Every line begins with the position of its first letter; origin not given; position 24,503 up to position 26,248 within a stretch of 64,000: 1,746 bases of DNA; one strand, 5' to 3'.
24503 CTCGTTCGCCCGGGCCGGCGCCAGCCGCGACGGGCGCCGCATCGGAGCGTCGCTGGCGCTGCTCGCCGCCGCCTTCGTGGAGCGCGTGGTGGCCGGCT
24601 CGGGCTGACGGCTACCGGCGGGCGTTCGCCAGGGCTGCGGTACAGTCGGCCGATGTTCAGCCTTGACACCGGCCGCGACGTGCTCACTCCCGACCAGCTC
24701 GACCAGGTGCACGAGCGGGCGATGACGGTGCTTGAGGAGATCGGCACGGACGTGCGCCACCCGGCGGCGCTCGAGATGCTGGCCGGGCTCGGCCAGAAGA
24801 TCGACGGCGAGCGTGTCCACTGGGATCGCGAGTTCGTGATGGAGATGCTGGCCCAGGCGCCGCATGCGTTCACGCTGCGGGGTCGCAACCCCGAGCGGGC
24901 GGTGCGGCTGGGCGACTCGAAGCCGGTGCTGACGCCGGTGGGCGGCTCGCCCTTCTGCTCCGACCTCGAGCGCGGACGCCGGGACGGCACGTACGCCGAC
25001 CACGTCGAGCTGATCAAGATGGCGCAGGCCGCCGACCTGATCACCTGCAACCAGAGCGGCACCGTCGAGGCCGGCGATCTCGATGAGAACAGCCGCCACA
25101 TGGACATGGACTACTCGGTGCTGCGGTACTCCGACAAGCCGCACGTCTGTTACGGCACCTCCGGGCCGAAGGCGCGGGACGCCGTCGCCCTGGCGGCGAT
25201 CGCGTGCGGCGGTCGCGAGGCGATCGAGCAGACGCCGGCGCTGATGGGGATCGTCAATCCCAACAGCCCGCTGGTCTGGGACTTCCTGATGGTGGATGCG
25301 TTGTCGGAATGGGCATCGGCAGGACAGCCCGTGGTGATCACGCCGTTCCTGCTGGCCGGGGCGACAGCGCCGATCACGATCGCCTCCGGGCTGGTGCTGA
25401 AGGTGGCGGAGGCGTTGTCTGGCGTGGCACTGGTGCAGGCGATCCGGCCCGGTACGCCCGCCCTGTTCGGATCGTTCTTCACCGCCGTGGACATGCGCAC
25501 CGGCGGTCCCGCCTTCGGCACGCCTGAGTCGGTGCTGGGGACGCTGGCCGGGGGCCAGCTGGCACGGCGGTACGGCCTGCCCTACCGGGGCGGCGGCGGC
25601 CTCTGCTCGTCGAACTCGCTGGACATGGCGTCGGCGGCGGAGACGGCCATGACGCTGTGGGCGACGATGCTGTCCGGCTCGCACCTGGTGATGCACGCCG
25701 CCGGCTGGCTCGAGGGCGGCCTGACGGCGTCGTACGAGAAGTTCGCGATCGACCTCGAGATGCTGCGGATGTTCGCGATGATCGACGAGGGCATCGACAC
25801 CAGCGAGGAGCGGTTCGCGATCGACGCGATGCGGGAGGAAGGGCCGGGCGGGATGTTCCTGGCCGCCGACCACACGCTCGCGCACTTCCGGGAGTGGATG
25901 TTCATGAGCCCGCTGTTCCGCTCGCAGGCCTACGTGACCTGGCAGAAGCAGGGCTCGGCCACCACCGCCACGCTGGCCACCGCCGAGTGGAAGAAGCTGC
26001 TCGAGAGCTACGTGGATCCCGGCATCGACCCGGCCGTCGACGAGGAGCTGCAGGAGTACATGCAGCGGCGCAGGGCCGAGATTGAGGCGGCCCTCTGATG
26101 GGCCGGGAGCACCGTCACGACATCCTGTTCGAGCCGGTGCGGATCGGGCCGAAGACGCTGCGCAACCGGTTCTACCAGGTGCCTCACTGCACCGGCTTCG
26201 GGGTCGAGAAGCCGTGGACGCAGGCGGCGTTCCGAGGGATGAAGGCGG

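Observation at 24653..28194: MttB paralog 1 translationally coupled to a TMADH/DgcA-family flavoprotein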

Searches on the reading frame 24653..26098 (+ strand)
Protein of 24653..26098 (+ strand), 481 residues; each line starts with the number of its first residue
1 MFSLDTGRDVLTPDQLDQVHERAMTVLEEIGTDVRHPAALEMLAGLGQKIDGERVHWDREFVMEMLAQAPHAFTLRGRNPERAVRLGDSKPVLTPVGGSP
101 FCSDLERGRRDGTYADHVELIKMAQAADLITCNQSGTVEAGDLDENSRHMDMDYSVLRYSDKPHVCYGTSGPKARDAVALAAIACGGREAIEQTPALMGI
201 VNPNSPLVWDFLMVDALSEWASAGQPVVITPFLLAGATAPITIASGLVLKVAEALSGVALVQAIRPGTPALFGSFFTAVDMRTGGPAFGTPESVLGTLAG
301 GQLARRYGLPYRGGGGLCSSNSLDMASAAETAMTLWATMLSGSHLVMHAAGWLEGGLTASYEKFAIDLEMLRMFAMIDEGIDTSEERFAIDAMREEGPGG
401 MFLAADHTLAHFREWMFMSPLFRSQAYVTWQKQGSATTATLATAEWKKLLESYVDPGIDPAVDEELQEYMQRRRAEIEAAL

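Call 6: search_protein_families(library=pfam, proteins=[window:24653-26098:+])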
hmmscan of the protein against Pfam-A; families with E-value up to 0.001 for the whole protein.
window:24653-26098:+ (481 aa): 1 family
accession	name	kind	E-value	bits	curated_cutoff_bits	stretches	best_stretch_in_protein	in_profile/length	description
PF06253.16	MTTB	-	1.4e-166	554.8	25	1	9-477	32-499/500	Trimethylamine methyltransferase (MTTB)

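Call 8: search_protein_families(library=ncbifam, proteins=[window:24653-26098:+], max_evalue=0.00001)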
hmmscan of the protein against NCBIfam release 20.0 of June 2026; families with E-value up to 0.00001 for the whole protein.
window:24653-26098:+ (481 aa): 1 family
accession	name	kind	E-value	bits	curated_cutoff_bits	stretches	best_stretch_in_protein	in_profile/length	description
TIGR02369.2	trimeth_pyl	equivalog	1.2e-84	284.5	525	1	9-470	4-465/469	[trimethylamine--corrinoid protein] Co-methyltransferase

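Call 10: search_solved_structures(query=window:24653-26098:+, max_evalue=0.001)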
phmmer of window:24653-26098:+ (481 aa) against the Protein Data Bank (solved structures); distinct sequences matched with E-value up to 0.001: 5.
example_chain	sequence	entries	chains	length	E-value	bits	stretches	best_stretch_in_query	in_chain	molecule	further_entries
4yyc_A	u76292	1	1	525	8.3e-113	380.6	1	9-476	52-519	Putative trimethylamine methyltransferase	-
9yce_A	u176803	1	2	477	4.4e-103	348.5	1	9-477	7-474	Glycine betaine methyltransferase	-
2qne_A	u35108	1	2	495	4.6e-103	348.5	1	9-477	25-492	Putative methyltransferase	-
7xcl_A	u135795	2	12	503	5e-33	117.6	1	9-470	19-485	Trimethylamine methyltransferase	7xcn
7xcm_A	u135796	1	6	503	6.6e-33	117.2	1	9-470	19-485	Trimethylamine methyltransferase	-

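Call 20: search_solved_structures(query=window:24653-26098:+, max_evalue=1e-50, show_alignments=2)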
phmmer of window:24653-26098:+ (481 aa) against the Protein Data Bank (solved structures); distinct sequences matched with E-value up to 1e-50: 3.
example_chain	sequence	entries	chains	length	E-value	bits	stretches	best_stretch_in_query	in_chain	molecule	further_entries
4yyc_A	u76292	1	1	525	8.3e-113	380.6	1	9-476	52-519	Putative trimethylamine methyltransferase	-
9yce_A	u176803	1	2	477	4.4e-103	348.5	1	9-477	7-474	Glycine betaine methyltransferase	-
2qne_A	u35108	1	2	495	4.6e-103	348.5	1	9-477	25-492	Putative methyltransferase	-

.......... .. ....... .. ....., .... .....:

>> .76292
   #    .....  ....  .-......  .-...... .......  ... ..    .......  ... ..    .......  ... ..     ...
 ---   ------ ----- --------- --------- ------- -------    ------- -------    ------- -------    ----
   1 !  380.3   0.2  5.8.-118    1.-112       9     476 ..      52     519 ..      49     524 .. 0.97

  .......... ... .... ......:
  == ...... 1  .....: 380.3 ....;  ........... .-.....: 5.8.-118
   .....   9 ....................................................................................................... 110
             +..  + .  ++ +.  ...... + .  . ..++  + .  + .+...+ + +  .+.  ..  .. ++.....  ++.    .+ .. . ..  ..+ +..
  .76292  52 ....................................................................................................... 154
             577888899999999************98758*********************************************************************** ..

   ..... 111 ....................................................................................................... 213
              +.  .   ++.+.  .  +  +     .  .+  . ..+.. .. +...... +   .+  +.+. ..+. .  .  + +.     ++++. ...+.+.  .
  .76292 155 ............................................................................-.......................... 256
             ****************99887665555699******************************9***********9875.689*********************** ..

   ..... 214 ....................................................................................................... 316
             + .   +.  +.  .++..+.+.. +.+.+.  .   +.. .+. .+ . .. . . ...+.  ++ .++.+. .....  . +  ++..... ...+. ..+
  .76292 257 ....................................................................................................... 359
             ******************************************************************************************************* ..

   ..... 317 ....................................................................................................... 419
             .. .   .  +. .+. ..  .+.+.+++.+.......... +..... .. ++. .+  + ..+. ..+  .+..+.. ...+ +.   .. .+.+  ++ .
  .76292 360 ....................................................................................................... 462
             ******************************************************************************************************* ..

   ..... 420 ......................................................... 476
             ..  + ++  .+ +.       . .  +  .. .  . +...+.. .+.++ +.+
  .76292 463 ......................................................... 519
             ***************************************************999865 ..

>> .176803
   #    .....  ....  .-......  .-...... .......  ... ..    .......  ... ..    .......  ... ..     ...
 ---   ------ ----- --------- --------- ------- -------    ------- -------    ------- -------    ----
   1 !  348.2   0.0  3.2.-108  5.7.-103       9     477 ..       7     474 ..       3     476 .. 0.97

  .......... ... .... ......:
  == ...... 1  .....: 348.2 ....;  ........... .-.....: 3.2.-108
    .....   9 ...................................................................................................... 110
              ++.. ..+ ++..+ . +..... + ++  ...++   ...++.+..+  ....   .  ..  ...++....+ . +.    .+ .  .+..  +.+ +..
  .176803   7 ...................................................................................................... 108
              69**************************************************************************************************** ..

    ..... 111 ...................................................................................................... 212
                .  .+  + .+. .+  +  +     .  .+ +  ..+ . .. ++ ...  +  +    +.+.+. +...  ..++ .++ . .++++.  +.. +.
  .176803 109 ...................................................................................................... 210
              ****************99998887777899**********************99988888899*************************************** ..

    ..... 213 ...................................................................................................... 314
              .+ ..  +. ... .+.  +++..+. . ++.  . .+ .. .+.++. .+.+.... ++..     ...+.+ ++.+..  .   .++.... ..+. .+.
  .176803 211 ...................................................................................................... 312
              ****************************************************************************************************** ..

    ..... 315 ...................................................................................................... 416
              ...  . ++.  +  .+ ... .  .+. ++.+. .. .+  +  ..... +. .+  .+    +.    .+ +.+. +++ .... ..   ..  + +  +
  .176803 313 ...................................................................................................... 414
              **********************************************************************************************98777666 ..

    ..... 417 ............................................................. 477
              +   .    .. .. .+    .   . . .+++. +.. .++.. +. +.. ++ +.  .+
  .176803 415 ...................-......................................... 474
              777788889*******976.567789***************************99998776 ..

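Call 44: find_homologous_proteins(query=window:24653-26095:+, max_evalue=1e-30)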
Query window:24653-26095:+ (481 aa): 7538 proteins with E <= 1e-30 among 8000 candidates; the best 120 are listed.
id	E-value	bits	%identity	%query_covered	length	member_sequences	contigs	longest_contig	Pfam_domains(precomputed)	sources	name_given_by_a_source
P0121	9.5e-291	982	89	100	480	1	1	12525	PF06253.17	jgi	jgi:trimethylamine---corrinoid protein Co-methyltransferase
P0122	3.4e-289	977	89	100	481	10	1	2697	PF06253.17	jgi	jgi:trimethylamine---corrinoid protein Co-methyltransferase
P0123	3.0e-286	967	88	100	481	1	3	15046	PF06253.17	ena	-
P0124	7.8e-286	966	88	100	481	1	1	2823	PF06253.17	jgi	jgi:trimethylamine---corrinoid protein Co-methyltransferase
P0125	4.0e-285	964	88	100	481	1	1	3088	PF06253.17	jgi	jgi:trimethylamine---corrinoid protein Co-methyltransferase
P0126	5.2e-285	963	88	100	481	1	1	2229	PF06253.17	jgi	-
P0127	3.0e-284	961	87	98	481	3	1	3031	PF06253.17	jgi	jgi:trimethylamine---corrinoid protein Co-methyltransferase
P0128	8.3e-284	959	87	100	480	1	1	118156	PF06253.17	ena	-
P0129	7.5e-283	956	87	100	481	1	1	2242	PF06253.17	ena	-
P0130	3.0e-282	954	87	100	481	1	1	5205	PF06253.17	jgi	jgi:trimethylamine---corrinoid protein Co-methyltransferase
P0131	9.0e-282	953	86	100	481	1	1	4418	PF06253.17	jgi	jgi:trimethylamine--corrinoid protein Co-methyltransferase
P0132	9.7e-282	952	86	100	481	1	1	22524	PF06253.17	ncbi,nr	ncbi:MAG TPA: trimethylamine methyltransferase family protein [Gaiellales bacterium]|nr:trimethylami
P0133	1.7e-281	952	86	100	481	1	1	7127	PF06253.17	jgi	jgi:trimethylamine---corrinoid protein Co-methyltransferase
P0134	2.2e-281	951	86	100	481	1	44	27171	PF06253.17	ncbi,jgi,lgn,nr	ncbi:MAG TPA: trimethylamine methyltransferase family protein [Gaiellales bacterium]|jgi:trimethylam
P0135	2.7e-281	951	86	100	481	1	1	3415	PF06253.17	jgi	jgi:trimethylamine--corrinoid protein Co-methyltransferase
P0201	2.0e-210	717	66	98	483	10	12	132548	PF06253.17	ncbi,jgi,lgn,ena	jgi:trimethylamine--corrinoid protein Co-methyltransferase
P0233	1.5e-203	695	63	99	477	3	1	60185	PF06253.17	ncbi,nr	ncbi:MAG TPA: trimethylamine methyltransferase family protein [Gaiellales bacterium]|nr:trimethylami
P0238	4.0e-201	687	65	97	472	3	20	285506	PF06253.17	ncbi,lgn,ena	-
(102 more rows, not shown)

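Call 45: find_encoding_contigs(protein=P0201, flank=8000, max_places=2)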
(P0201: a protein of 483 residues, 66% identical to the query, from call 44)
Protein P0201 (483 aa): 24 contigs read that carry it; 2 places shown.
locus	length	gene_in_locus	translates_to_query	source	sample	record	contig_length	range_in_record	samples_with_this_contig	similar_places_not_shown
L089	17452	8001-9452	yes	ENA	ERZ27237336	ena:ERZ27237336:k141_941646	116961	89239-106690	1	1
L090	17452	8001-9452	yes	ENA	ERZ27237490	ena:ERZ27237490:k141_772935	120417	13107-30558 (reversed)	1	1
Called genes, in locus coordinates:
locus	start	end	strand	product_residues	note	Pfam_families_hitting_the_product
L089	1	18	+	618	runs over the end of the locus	PF00343:Phosphorylase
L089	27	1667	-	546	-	PF00390:malic, PF03949:Malic_M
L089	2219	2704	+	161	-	PF01047:MarR, PF12802:MarR_2 (weak), PF13463:HTH_27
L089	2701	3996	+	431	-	PF05977:MFS_3, PF07690:MFS_1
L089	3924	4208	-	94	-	PF00708:Acylphosphatase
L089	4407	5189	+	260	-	PF02634:FdhD-NarQ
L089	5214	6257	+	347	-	PF04655:APH_6_hur, PF01636:APH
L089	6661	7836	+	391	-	PF00275:EPSP_synthase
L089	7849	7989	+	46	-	-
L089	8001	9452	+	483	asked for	PF06253:MTTB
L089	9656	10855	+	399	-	PF01571:GCV_T, PF08669:GCV_T_C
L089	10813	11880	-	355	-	PF02595:Gly_kinase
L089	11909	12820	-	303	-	PF00296:Bac_luciferase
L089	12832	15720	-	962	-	-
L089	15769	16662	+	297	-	PF00296:Bac_luciferase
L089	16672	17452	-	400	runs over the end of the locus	-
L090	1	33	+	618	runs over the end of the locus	PF00343:Phosphorylase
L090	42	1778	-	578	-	PF00390:malic, PF03949:Malic_M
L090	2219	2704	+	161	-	PF01047:MarR, PF12802:MarR_2 (weak), PF13463:HTH_27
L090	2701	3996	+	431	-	PF05977:MFS_3, PF07690:MFS_1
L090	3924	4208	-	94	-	PF00708:Acylphosphatase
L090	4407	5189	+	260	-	PF02634:FdhD-NarQ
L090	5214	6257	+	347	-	PF04655:APH_6_hur, PF01636:APH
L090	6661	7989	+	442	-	PF00275:EPSP_synthase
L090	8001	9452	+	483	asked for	PF06253:MTTB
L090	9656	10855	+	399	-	PF01571:GCV_T, PF08669:GCV_T_C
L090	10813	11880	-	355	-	PF02595:Gly_kinase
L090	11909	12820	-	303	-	PF00296:Bac_luciferase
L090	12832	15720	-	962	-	-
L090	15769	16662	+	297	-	PF00296:Bac_luciferase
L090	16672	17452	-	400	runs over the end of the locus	-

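Call 46: find_encoding_contigs(protein=P0233, flank=8000, max_places=1)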
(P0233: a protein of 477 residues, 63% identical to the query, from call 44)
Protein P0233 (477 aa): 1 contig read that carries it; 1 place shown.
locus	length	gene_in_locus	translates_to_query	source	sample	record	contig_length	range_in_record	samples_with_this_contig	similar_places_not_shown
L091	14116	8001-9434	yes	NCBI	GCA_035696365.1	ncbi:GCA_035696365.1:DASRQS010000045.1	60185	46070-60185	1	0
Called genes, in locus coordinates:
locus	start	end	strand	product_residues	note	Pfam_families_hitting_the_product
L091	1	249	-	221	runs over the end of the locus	PF00574:CLP_protease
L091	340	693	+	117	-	PF08327:AHSA1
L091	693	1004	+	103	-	PF01022:HTH_5 (weak), PF12840:HTH_20, PF01978:TrmB (faint), PF08279:HTH_11 (weak), PF12802:MarR_2 (weak)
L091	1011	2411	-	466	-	PF00890:FAD_binding_2 (weak), PF01266:DAO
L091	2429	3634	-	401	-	PF13458:Peripla_BP_6, PF13433:Peripla_BP_5 (weak), PF01094:ANF_receptor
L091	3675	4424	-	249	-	PF00557:Peptidase_M24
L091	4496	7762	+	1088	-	PF01966:HD, PF13487:HD_5, PF17803:Cadherin_4, PF17892:Cadherin_5, PF17963:Big_9, PF17803:Cadherin_4, PF17892:Cadherin_5, PF17963:Big_9, +1 more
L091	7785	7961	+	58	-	-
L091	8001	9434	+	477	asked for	PF06253:MTTB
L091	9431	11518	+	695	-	PF00724:Oxidored_FMN, PF07992:Pyr_redox_2 (faint), PF00890:FAD_binding_2 (weak), PF12831:FAD_oxidored (faint), PF13450:NAD_binding_8, PF22620:OYE-like_second_a-b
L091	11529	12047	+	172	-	PF02283:CobU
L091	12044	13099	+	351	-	PF02277:DBI_PRT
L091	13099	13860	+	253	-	PF02654:CobS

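Call 47: find_encoding_contigs(protein=P0238, flank=8000, max_places=2)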
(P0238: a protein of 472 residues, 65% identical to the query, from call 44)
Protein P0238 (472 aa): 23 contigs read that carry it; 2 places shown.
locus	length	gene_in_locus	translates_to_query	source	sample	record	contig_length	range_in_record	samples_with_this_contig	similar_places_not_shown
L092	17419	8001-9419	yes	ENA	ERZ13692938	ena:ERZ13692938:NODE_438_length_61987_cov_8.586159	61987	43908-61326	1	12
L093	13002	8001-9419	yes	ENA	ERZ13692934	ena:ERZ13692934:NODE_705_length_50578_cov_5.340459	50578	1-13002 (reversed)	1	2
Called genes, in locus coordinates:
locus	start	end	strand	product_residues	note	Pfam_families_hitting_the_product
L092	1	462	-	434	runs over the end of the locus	PF13433:Peripla_BP_5 (weak), PF13458:Peripla_BP_6, PF01094:ANF_receptor, PF13433:Peripla_BP_5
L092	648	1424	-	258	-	PF09339:HTH_IclR, PF12802:MarR_2, PF13384:HTH_23 (weak), PF13412:HTH_24 (faint), PF01614:IclR_C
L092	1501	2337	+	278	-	PF04199:Cyclase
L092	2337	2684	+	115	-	PF07883:Cupin_2 (weak)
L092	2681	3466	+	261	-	PF00106:adh_short, PF01370:Epimerase (weak), PF08659:KR, PF13561:adh_short_C2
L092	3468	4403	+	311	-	PF02737:3HCDH_N, PF00725:3HCDH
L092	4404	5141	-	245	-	PF20181:DUF6544, PF21900:DUF6920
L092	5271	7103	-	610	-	PF00009:GTP_EFTU, PF01926:MMR_HSR1 (weak), PF22042:EF-G_D2, PF03144:GTP_EFTU_D2, PF00679:EFG_C, PF21018:BipA_C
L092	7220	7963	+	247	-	PF02535:Zip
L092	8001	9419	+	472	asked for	PF06253:MTTB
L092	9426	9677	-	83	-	-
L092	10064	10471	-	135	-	-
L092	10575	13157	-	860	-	PF14691:Fer4_20, PF01946:Thi4 (faint), PF07992:Pyr_redox_2, PF12831:FAD_oxidored (weak), PF01593:Amino_oxidase (faint), PF13450:NAD_binding_8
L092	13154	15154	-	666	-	PF01493:GXGXG (weak), PF01070:FMN_dh (faint), PF01645:Glu_synthase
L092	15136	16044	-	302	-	PF13230:GATase_4 (weak), PF13522:GATase_6, PF13537:GATase_7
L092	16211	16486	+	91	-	PF17806:SO_alpha_A3, PF04324:Fer2_BFD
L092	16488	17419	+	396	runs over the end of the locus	PF01946:Thi4 (faint), PF00890:FAD_binding_2 (weak), PF01266:DAO, PF13450:NAD_binding_8 (faint)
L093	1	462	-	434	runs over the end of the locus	PF13433:Peripla_BP_5 (weak), PF13458:Peripla_BP_6, PF01094:ANF_receptor, PF13433:Peripla_BP_5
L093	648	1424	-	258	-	PF09339:HTH_IclR, PF12802:MarR_2, PF13384:HTH_23 (weak), PF13412:HTH_24 (faint), PF01614:IclR_C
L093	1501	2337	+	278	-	PF04199:Cyclase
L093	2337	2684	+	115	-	PF07883:Cupin_2 (weak)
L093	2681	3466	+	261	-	PF00106:adh_short, PF01370:Epimerase (weak), PF08659:KR, PF13561:adh_short_C2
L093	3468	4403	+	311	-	PF02737:3HCDH_N, PF00725:3HCDH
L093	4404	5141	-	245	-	PF20181:DUF6544, PF21900:DUF6920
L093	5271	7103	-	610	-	PF00009:GTP_EFTU, PF01926:MMR_HSR1 (weak), PF22042:EF-G_D2, PF03144:GTP_EFTU_D2, PF00679:EFG_C, PF21018:BipA_C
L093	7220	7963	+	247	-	PF02535:Zip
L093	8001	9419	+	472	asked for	PF06253:MTTB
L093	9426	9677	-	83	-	-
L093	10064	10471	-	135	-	-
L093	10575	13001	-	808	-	?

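Call 62: find_related_loci(query=A2, collection=metagenome_contigs, flank=4000)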
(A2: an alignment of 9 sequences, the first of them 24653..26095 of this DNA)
Query A2 (481 aa) in metagenome_contigs; peptide patterns used: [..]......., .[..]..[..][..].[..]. (x = any residue, [..] = any of these).
600 stretches matched a pattern (row limit reached: there are more); 579 encode a relative of the query (tblastn E <= 1e-3); the best 80 are kept; 80 distinct loci.
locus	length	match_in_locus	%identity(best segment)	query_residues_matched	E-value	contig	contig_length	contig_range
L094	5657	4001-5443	99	1-481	0e+0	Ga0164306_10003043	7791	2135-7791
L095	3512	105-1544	86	1-480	0e+0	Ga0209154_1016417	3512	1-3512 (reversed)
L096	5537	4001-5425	78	1-477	0e+0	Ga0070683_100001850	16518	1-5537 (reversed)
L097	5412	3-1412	74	10-479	0e+0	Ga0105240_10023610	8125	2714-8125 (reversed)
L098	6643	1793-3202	73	10-479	0e+0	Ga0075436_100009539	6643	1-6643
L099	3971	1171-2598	63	1-476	0e+0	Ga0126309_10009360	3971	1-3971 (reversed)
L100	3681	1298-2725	59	1-474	0e+0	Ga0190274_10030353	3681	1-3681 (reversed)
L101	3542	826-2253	59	1-474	0e+0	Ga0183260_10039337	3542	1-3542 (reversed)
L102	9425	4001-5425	59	1-474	0e+0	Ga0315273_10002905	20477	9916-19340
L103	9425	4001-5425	59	1-473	0e+0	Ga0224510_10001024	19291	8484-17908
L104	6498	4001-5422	59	1-474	0e+0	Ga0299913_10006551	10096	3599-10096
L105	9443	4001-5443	57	1-473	0e+0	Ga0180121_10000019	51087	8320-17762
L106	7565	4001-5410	59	11-479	1e-179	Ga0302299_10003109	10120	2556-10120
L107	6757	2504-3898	57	10-476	2e-180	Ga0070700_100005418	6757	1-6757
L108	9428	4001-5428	56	1-476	1e-175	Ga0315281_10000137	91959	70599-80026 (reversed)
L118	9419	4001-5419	49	9-480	3e-151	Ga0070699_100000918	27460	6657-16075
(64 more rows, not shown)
